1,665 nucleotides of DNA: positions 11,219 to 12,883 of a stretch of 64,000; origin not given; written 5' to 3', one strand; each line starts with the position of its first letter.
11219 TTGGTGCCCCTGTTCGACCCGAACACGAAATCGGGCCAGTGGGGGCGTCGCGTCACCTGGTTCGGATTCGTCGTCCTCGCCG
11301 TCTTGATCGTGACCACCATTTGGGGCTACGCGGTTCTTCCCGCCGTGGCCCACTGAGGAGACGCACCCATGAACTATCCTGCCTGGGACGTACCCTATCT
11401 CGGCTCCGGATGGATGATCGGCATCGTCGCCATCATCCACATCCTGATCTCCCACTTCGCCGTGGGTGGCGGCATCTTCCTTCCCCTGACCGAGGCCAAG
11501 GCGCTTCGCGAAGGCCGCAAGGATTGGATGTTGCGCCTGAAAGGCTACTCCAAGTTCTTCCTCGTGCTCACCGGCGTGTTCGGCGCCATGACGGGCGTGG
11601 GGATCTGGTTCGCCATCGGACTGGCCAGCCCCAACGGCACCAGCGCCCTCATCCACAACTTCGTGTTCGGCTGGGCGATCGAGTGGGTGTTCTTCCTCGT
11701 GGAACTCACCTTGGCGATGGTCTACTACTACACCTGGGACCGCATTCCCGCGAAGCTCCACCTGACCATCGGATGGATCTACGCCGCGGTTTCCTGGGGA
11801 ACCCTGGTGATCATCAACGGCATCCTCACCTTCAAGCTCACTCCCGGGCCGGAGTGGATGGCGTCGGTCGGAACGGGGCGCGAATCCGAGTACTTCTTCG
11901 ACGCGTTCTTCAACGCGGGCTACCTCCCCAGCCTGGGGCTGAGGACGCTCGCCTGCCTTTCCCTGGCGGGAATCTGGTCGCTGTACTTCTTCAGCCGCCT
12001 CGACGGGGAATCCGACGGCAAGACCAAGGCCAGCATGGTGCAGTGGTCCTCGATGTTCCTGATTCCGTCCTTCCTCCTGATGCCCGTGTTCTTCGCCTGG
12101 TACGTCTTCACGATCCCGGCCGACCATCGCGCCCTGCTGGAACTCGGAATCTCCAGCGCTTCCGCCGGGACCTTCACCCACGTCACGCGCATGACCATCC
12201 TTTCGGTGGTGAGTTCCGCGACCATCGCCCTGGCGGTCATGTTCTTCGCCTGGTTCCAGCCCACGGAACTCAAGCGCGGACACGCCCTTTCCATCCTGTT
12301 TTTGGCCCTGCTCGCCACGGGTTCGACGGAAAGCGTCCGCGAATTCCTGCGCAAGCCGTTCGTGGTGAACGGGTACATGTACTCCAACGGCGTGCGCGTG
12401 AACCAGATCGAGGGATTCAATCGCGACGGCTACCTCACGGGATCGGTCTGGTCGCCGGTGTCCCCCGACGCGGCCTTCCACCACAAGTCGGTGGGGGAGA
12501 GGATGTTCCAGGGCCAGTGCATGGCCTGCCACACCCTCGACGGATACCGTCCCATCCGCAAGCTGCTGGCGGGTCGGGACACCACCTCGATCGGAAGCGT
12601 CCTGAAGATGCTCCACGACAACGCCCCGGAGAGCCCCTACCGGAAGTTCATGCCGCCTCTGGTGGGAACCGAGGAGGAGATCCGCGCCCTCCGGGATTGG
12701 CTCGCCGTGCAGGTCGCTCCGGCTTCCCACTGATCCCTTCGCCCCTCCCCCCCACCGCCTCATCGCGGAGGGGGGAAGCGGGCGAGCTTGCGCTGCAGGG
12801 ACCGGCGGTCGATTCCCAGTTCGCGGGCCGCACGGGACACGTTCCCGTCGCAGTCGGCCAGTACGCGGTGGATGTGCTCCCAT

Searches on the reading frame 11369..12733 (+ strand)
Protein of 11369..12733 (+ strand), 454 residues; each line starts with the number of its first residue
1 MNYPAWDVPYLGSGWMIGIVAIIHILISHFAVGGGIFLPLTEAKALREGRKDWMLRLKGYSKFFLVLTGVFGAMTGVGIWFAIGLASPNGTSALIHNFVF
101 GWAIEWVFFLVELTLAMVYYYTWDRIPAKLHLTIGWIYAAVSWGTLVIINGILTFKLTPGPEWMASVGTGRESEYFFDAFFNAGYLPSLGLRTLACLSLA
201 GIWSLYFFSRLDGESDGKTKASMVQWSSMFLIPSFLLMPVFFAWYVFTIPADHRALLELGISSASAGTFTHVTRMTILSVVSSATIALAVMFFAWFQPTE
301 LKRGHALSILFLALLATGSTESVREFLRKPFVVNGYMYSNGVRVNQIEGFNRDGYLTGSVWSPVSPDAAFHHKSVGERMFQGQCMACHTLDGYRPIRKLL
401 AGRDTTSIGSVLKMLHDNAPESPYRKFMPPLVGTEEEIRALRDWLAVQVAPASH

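Call 4: search_protein_families(library=pfam, proteins=[window:11369-12733:+], max_evalue=0.01)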
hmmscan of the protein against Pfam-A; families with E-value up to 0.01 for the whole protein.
window:11369-12733:+ (454 aa): 2 families
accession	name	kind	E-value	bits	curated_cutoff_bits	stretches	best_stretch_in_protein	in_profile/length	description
PF01654.22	Cyt_bd_oxida_I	-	8.9e-12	44.7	26.2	1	15-202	4-190/418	Cytochrome bd terminal oxidase subunit I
PF13442.11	Cytochrome_CBB3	-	0.006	17.3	27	0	376-445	6-68/68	Cytochrome C oxidase, cbb3-type, subunit III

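Call 5: search_protein_families(library=ncbifam, proteins=[window:11369-12733:+], max_evalue=0.01)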
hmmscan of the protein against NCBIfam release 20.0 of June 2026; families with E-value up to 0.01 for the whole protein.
window:11369-12733:+ (454 aa): 0 families

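Call 74: find_homologous_proteins(query=window:11369-12733:+, max_evalue=0.00001)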
Query window:11369-12733:+ (454 aa): 3816 proteins with E <= 0.00001 among 8000 candidates; the best 120 are listed.
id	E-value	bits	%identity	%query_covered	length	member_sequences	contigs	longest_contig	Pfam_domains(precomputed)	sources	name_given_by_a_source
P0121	0.0e+0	1038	100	100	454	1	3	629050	PF01654.23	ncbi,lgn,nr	ncbi:MAG: cytochrome ubiquinol oxidase subunit I [Fibrobacteria bacterium]|nr:cytochrome ubiquinol o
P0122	5.5e-237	805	75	100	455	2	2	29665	PF01654.23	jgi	-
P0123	7.7e-237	805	79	99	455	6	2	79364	PF01654.23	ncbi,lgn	-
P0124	1.9e-207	708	67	98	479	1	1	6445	PF01654.23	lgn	-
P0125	4.9e-205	700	67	99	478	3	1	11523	PF01654.23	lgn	-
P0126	2.0e-204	698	66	98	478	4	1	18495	PF01654.23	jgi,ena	-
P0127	4.1e-204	697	67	99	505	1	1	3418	PF01654.23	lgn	-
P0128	3.8e-203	694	66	98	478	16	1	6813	PF01654.23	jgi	-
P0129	3.2e-202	691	68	99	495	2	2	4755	PF01654.23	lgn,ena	-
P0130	1.2e-201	689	66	98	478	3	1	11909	PF01654.23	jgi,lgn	jgi:cytochrome bd-type quinol oxidase subunit 1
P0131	3.8e-200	684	65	99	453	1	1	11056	PF01654.23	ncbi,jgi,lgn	jgi:cytochrome bd ubiquinol oxidase subunit I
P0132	7.5e-200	683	64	99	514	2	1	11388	PF01654.23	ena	-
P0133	7.6e-200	683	66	98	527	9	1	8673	PF01654.23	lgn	-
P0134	4.9e-199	680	66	98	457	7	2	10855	PF01654.23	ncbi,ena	ncbi:MAG: cytochrome ubiquinol oxidase subunit I [Fibrobacterota bacterium]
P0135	6.5e-198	676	63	98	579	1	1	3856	PF13442.12,PF00034.27,PF01654.23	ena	-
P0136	9.9e-197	673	65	98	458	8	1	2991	PF01654.23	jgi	jgi:mono/diheme cytochrome c family protein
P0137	2.0e-195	668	63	99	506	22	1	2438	PF01654.23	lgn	-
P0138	1.1e-190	653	64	98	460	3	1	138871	PF01654.23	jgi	-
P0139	5.0e-190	650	61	100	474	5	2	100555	PF01654.23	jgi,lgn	-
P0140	1.7e-189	649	64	98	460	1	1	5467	PF01654.23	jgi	jgi:cytochrome bd-type quinol oxidase subunit 1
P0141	4.0e-189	647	65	98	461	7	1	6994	PF01654.23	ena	-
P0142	8.0e-189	646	64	98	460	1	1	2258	PF01654.23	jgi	jgi:cytochrome bd ubiquinol oxidase subunit I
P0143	1.2e-188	646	62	99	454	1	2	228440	PF01654.23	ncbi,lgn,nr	ncbi:MAG TPA: cytochrome ubiquinol oxidase subunit I [bacterium]|nr:cytochrome ubiquinol oxidase sub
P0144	1.9e-188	645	62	98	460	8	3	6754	PF01654.23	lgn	-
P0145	3.7e-187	641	61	99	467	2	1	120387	PF01654.23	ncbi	-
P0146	5.0e-187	641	62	98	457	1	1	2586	PF01654.23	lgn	-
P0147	6.2e-187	640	62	98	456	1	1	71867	PF01654.23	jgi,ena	-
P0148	7.8e-187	640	62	100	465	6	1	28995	PF01654.23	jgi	jgi:cytochrome bd-type quinol oxidase subunit 1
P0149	3.7e-185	634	61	99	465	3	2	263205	PF01654.23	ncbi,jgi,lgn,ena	jgi:cytochrome bd-type quinol oxidase subunit 1/mono/diheme cytochrome c family protein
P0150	4.4e-184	631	60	100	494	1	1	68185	PF01654.23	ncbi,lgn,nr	ncbi:MAG: cytochrome ubiquinol oxidase subunit I [Candidatus Hydrogenedentes bacterium]|nr:cytochrom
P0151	3.1e-183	628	60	99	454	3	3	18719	PF01654.23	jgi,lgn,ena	jgi:cytochrome bd-type quinol oxidase subunit 1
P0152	3.9e-183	628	60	100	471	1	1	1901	PF01654.23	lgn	-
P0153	4.1e-183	628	60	100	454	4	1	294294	PF01654.23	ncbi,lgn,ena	-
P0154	8.4e-183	627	60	99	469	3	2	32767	PF01654.23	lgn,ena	-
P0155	9.2e-183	626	61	98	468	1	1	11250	PF01654.23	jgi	jgi:cytochrome bd-type quinol oxidase subunit 1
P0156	1.7e-182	626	60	98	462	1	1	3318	PF01654.23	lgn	-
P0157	4.2e-182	624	61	99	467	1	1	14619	PF01654.23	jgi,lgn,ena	-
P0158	8.6e-182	623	61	98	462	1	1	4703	PF01654.23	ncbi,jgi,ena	jgi:cytochrome bd-type quinol oxidase subunit 1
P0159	2.2e-181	622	60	99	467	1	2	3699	PF01654.23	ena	-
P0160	4.0e-181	621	60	98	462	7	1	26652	PF01654.23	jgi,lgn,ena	-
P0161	8.1e-181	620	60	99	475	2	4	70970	PF01654.23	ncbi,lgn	-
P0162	1.3e-180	619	60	98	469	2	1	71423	PF01654.23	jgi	jgi:mono/diheme cytochrome c family protein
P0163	1.9e-180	619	58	100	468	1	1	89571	PF01654.23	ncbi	-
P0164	2.0e-180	619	58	99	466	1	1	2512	PF01654.23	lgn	-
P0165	2.0e-180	619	60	98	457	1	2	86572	PF01654.23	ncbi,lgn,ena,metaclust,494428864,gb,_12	metaclust:\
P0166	1.2e-179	616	60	99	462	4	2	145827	PF01654.23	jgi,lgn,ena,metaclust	metaclust:\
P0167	1.6e-179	616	60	98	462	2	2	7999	PF01654.23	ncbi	-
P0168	2.3e-179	615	59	99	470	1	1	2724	PF01654.23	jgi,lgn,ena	-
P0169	3.1e-179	615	60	99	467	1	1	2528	PF01654.23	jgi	jgi:cytochrome bd ubiquinol oxidase subunit I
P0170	6.5e-179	614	60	100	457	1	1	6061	PF01654.23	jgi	jgi:cytochrome bd-type quinol oxidase subunit 1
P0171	8.8e-179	613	60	98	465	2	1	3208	PF01654.23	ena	-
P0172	1.7e-178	612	58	100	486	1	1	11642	PF01654.23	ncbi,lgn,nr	ncbi:hypothetical protein GC173_10455 [bacterium]|nr:hypothetical protein [bacterium]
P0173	2.7e-178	612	60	100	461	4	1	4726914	PF01654.23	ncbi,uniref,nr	ncbi:cytochrome ubiquinol oxidase subunit I [Fontisphaera persica]|uniref:cytochrome ubiquinol oxida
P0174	4.4e-178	611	60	96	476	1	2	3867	PF01654.23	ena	-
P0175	6.2e-178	611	59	100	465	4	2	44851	PF01654.23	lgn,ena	-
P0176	1.2e-177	610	59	100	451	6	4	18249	PF01654.23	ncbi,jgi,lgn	jgi:cytochrome d ubiquinol oxidase subunit I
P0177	1.3e-177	610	58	100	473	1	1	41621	PF01654.23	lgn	-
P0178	1.8e-177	609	57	98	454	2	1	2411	PF01654.23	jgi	jgi:cytochrome bd-type quinol oxidase subunit 1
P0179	1.9e-177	609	59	98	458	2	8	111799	PF01654.23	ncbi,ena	-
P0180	2.4e-177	609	59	100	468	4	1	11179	PF01654.23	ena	-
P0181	4.3e-177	608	60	98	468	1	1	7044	PF01654.23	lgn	-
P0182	4.4e-177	608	59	98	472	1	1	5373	PF01654.23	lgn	-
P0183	5.6e-177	607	58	100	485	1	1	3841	PF01654.23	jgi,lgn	jgi:mono/diheme cytochrome c family protein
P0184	5.7e-177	607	60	99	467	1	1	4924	PF01654.23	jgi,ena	-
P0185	6.9e-177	607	59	100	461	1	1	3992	PF01654.23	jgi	jgi:cytochrome bd ubiquinol oxidase subunit I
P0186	7.4e-177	607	59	98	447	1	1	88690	PF01654.23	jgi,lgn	-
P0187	8.0e-177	607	58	98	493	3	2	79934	PF01654.23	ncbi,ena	-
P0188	8.8e-177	607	58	100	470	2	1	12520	PF01654.23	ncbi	-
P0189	9.2e-177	607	58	100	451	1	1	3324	PF01654.23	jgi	jgi:mono/diheme cytochrome c family protein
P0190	1.3e-176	606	59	98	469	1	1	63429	PF01654.23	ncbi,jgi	jgi:cytochrome bd ubiquinol oxidase subunit I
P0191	1.5e-176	606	58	100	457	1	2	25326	PF01654.23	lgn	-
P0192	1.6e-176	606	59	98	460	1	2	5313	PF01654.23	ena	-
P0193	2.0e-176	606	59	100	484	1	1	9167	PF01654.23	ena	-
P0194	2.5e-176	605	59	99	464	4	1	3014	PF01654.23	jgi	jgi:cytochrome bd ubiquinol oxidase subunit I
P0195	2.5e-176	605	58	100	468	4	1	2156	PF01654.23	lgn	-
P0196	3.5e-176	605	58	98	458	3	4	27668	PF01654.23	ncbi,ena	-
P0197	4.0e-176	605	59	99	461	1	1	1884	PF01654.23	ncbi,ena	-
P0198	4.3e-176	604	59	98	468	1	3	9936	PF01654.23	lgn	-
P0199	7.0e-176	604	58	98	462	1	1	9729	PF01654.23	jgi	jgi:cytochrome bd ubiquinol oxidase subunit I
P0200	7.0e-176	604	59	99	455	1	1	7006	PF01654.23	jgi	jgi:cytochrome bd ubiquinol oxidase subunit I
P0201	7.4e-176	604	59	98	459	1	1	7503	PF01654.23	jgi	-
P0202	7.6e-176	604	58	98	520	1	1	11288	PF01654.23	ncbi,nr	ncbi:MAG: cytochrome ubiquinol oxidase subunit I [Candidatus Hydrogenedentes bacterium]|nr:cytochrom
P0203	8.5e-176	604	58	98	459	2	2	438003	PF00034.27,PF01654.23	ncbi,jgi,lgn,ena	jgi:hypothetical protein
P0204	8.6e-176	603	59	100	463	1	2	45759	PF01654.23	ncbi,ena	-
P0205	1.0e-175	603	58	100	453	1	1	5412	PF01654.23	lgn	-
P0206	1.3e-175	603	59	98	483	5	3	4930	PF01654.23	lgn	-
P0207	1.3e-175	603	57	100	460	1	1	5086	PF01654.23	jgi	jgi:mono/diheme cytochrome c family protein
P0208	1.3e-175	603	60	98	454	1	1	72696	PF01654.23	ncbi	ncbi:MAG: cytochrome ubiquinol oxidase subunit I [Gemmataceae bacterium]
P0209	1.5e-175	603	59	98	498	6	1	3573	PF01654.23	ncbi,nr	ncbi:MAG: cytochrome ubiquinol oxidase subunit I [Candidatus Hydrogenedentes bacterium]|nr:cytochrom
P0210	1.8e-175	602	59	100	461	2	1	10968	PF01654.23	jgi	jgi:mono/diheme cytochrome c family protein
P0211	2.0e-175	602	58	98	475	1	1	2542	PF01654.23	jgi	jgi:cytochrome bd-type quinol oxidase subunit 1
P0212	2.2e-175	602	58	100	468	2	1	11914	PF01654.23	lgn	-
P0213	2.6e-175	602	58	99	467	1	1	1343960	PF01654.23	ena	-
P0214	2.7e-175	602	59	98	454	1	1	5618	PF01654.23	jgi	jgi:cytochrome bd ubiquinol oxidase subunit I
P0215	2.8e-175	602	58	98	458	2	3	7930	PF00034.27,PF01654.23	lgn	-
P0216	2.9e-175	602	57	100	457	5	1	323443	PF01654.23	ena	-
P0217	3.1e-175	602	58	99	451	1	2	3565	PF01654.23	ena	-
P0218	3.1e-175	602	60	98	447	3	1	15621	PF01654.23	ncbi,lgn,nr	ncbi:MAG TPA: cytochrome ubiquinol oxidase subunit I [Opitutaceae bacterium]|nr:cytochrome ubiquinol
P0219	3.4e-175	602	59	100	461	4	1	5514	PF01654.23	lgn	-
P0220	3.4e-175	602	59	98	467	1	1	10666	PF01654.23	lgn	-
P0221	3.5e-175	601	58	100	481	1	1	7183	PF01654.23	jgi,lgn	jgi:cytochrome c553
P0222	3.5e-175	601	59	99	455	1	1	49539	PF01654.23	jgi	jgi:cytochrome bd ubiquinol oxidase subunit I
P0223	3.9e-175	601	58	98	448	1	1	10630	PF01654.23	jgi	jgi:cytochrome bd ubiquinol oxidase subunit I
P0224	7.8e-175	600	60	98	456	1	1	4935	PF01654.23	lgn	-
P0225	8.1e-175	600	57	100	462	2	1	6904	PF01654.23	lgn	-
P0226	9.2e-175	600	59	100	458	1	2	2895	PF01654.23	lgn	-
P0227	1.0e-174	600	57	99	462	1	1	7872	PF01654.23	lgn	-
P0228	1.1e-174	600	61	98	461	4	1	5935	PF01654.23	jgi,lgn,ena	-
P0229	1.3e-174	600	60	98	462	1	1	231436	PF01654.23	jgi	jgi:cytochrome d ubiquinol oxidase subunit I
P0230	1.3e-174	600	58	98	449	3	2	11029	PF13442.12,PF01654.23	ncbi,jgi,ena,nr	ncbi:MAG TPA: cytochrome ubiquinol oxidase subunit I [Bryobacteraceae bacterium]|nr:cytochrome ubiqu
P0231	1.3e-174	600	60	98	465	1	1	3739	PF01654.23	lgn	-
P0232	1.6e-174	599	59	100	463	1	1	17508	PF01654.23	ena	-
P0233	1.9e-174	599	57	99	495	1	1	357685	PF01654.23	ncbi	ncbi:MAG: hypothetical protein AMXMBFR84_01070 [Candidatus Hydrogenedentota bacterium]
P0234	2.4e-174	599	58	100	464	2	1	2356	PF01654.23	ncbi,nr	ncbi:MAG TPA: cytochrome ubiquinol oxidase subunit I [Acidobacteriota bacterium]|nr:cytochrome ubiqu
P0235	2.5e-174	599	58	99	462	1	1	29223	PF13442.12,PF01654.23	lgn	-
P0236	2.5e-174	599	58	98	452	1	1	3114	PF01654.23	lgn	-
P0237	2.7e-174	599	57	100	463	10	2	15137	PF01654.23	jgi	jgi:cytochrome bd-type quinol oxidase subunit 1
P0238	3.1e-174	598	58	99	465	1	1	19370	PF01654.23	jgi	jgi:cytochrome bd ubiquinol oxidase subunit I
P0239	3.7e-174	598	57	99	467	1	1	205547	PF01654.23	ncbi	ncbi:MAG: hypothetical protein OHK0029_07910 [Armatimonadaceae bacterium]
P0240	4.3e-174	598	57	99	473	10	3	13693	PF01654.23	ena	-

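Call 75: find_encoding_contigs(protein=P0173, flank=8000, max_places=1)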
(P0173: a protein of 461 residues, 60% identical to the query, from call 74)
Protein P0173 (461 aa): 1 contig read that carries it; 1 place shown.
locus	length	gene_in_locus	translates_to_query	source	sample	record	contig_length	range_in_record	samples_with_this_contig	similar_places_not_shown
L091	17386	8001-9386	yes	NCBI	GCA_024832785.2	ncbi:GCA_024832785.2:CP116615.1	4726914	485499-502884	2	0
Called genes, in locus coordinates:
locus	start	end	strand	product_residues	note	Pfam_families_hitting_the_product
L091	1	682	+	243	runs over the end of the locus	PF04079:SMC_ScpB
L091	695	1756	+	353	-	PF01817:CM_2, PF00800:PDT, PF01842:ACT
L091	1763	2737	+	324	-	PF13580:SIS_2 (faint), PF01380:SIS, PF00571:CBS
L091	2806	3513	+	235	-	PF00326:Peptidase_S9 (faint), PF00756:Esterase (faint), PF12146:Hydrolase_4 (faint), PF00561:Abhydrolase_1 (faint), PF02230:Abhydrolase_2, PF01738:DLH (weak)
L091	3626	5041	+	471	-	PF02614:UxaC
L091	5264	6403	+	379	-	-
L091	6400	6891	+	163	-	PF00355:Rieske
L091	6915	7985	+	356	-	PF00033:Cytochrome_B, PF13631:Cytochrom_B_N_2, PF00032:Cytochrom_B_C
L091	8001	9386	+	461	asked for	PF01654:Cyt_bd_oxida_I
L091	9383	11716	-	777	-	PF22842:Pel9A-like_beta_helix, PF07602:DUF1565 (weak), PF21258:Glyco_hydro_120_ins, PF03422:CBM_6, PF18099:CBM_35_2, PF05048:NosD (weak), PF13229:Beta_helix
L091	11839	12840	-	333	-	PF09982:LpxR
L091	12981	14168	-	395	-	PF00730:HhH-GPD, PF00633:HHH, PF14815:NUDIX_4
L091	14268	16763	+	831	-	PF14498:Glyco_hyd_65N_2, PF22124:Glyco_hydro_95_cat, PF21307:Glyco_hydro_95_C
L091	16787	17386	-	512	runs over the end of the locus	PF00884:Sulfatase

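Call 76: find_encoding_contigs(protein=P0150, flank=8000, max_places=1)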
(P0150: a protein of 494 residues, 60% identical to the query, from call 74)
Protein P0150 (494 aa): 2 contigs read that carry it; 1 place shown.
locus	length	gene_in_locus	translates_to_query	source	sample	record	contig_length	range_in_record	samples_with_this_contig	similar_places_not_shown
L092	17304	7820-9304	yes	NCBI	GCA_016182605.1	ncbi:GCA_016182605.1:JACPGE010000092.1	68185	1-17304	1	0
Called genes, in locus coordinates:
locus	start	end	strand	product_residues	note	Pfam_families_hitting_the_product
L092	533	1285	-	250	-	PF01596:Methyltransf_3 (weak), PF13578:Methyltransf_24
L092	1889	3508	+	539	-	PF02776:TPP_enzyme_N, PF00205:TPP_enzyme_M, PF02775:TPP_enzyme_C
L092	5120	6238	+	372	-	-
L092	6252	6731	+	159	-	PF00355:Rieske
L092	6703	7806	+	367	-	PF00033:Cytochrome_B, PF13631:Cytochrom_B_N_2, PF00032:Cytochrom_B_C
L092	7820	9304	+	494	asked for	PF01654:Cyt_bd_oxida_I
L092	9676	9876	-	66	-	-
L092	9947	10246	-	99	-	PF05164:ZapA (weak)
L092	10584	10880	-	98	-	-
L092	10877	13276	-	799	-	PF01588:tRNA_bind, PF03483:B3_4, PF03484:B5, PF17759:tRNA_synthFbeta, PF03147:FDX-ACB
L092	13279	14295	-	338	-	PF02912:Phe_tRNA-synt_N, PF01409:tRNA-synt_2d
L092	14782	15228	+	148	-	PF01797:Y1_Tnp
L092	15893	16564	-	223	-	PF01168:Ala_racemase_N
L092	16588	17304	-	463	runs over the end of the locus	PF13424:TPR_12 (faint), PF13174:TPR_6 (faint)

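Call 77: find_encoding_contigs(protein=P0239, flank=8000, max_places=1)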
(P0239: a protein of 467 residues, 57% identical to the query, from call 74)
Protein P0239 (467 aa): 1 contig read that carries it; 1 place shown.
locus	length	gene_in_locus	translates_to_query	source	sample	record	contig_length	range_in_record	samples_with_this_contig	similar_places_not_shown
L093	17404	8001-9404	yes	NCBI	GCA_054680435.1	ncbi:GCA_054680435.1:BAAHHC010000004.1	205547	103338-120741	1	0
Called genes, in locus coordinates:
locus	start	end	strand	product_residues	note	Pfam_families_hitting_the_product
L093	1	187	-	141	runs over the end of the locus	PF04134:DCC1-like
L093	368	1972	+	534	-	PF07969:Amidohydro_3 (weak), PF01979:Amidohydro_1 (faint), PF07969:Amidohydro_3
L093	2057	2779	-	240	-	-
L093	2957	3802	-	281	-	PF00582:Usp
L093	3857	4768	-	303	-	PF00582:Usp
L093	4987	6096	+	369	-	-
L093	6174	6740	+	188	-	PF00355:Rieske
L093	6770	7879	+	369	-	PF00033:Cytochrome_B, PF13631:Cytochrom_B_N_2, PF00032:Cytochrom_B_C (weak)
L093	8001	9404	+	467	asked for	PF01654:Cyt_bd_oxida_I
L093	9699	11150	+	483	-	PF01654:Cyt_bd_oxida_I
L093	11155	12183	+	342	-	PF02322:Cyt_bd_oxida_II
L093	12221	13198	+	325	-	PF00483:NTP_transferase, PF12804:NTP_transf_3, PF24894:Hexapep_GlmU (weak), PF25084:LbH_EIF2B, PF00132:Hexapep (faint), PF25087:GMPPB_C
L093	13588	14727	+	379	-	PF00266:Aminotran_5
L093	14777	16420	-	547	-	PF00732:GMC_oxred_N, PF00890:FAD_binding_2 (faint), PF05199:GMC_oxred_C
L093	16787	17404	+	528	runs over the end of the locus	PF00389:2-Hacid_dh, PF02826:2-Hacid_dh_C, PF19304:PGDH_inter, PF01842:ACT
